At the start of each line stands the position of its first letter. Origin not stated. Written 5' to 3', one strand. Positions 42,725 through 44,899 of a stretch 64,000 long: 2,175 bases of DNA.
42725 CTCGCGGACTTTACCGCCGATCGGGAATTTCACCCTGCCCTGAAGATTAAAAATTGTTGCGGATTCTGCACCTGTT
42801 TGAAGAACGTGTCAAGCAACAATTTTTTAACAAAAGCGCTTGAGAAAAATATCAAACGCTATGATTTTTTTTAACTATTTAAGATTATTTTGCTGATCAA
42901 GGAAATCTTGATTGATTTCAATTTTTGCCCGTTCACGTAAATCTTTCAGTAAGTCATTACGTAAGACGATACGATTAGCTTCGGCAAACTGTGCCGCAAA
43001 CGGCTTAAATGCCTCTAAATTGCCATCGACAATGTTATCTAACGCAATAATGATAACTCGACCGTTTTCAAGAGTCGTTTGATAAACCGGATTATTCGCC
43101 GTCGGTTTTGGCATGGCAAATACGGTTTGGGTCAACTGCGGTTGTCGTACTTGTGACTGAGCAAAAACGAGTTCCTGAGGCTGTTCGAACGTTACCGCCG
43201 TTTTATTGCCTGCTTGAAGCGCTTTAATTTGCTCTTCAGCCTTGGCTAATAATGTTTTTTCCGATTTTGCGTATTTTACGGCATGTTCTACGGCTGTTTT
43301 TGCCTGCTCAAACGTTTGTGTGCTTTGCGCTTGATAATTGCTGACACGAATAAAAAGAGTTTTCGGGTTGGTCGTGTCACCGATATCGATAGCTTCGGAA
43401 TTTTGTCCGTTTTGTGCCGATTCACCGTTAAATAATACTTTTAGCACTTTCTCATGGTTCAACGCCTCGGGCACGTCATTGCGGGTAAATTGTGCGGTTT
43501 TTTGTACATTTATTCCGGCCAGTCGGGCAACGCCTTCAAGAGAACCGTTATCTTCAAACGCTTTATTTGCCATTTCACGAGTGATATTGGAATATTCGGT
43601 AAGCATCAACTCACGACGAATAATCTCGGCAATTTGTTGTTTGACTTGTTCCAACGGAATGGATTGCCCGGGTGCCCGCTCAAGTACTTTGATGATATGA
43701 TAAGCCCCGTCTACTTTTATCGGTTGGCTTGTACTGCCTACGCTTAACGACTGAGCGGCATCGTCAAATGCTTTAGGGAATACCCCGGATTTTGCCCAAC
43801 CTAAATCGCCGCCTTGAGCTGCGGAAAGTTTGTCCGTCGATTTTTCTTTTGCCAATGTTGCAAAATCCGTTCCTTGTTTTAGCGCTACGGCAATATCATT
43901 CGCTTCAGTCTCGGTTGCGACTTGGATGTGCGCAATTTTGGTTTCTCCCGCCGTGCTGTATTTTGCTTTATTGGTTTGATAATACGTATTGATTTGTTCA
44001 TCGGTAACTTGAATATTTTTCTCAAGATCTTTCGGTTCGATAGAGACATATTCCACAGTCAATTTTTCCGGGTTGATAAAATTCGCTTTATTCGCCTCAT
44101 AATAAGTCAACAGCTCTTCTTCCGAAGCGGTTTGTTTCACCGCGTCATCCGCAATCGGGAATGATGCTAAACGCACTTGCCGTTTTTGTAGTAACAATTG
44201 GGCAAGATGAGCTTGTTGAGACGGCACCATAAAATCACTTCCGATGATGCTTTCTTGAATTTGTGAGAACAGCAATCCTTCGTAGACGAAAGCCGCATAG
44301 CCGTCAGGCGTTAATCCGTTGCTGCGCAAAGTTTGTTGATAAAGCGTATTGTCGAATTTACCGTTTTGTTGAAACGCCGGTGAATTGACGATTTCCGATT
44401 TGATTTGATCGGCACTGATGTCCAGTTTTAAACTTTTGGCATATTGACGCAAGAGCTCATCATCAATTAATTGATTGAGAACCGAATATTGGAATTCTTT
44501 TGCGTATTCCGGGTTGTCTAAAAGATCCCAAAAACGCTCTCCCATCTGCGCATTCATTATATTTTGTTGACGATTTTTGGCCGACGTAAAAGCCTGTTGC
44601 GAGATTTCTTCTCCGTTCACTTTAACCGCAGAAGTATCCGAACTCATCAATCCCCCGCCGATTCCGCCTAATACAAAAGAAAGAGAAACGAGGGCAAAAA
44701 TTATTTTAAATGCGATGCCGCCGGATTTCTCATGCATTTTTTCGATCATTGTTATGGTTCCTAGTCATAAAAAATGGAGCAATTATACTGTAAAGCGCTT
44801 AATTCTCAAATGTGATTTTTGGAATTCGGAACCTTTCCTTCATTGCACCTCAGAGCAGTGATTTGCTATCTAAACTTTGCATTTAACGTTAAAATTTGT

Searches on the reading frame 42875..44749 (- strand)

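Call 40: search_protein_families(library=ncbifam, proteins=[window:42875-44749:-], max_evalue=1e-10)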
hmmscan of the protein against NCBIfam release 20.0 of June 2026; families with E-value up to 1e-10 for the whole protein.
window:42875-44749:- (624 aa): 8 families
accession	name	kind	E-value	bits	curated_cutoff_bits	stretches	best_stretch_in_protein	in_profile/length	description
NF008054.0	PRK10788.1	equivalog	2.4e-140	469.2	493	1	1-614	1-621/626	peptidylprolyl isomerase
NF000809.0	PRK00059.1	equivalog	3.7e-40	138.3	303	1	240-380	166-309/336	peptidylprolyl isomerase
NF002827.0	PRK03002.1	equivalog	6.8e-21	74.5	343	1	262-379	129-244/285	peptidylprolyl isomerase PrsA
NF002824.0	PRK02998.1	subfamily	6.4e-18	65.1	360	1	251-378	116-241/283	peptidylprolyl isomerase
NF008038.0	PRK10770.1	equivalog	9.7e-18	64.2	394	1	281-357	305-382/431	peptidylprolyl isomerase SurA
NF002846.0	PRK03095.1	equivalog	6.7e-17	61.9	361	1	260-379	123-242/287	peptidylprolyl isomerase PrsA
NF003356.0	PRK04405.1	subfamily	2.9e-13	49.6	339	1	242-360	123-238/299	peptidylprolyl isomerase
NF011969.0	PRK15441.1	equivalog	1.4e-11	44.7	127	1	272-358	7-92/93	peptidylprolyl isomerase PpiC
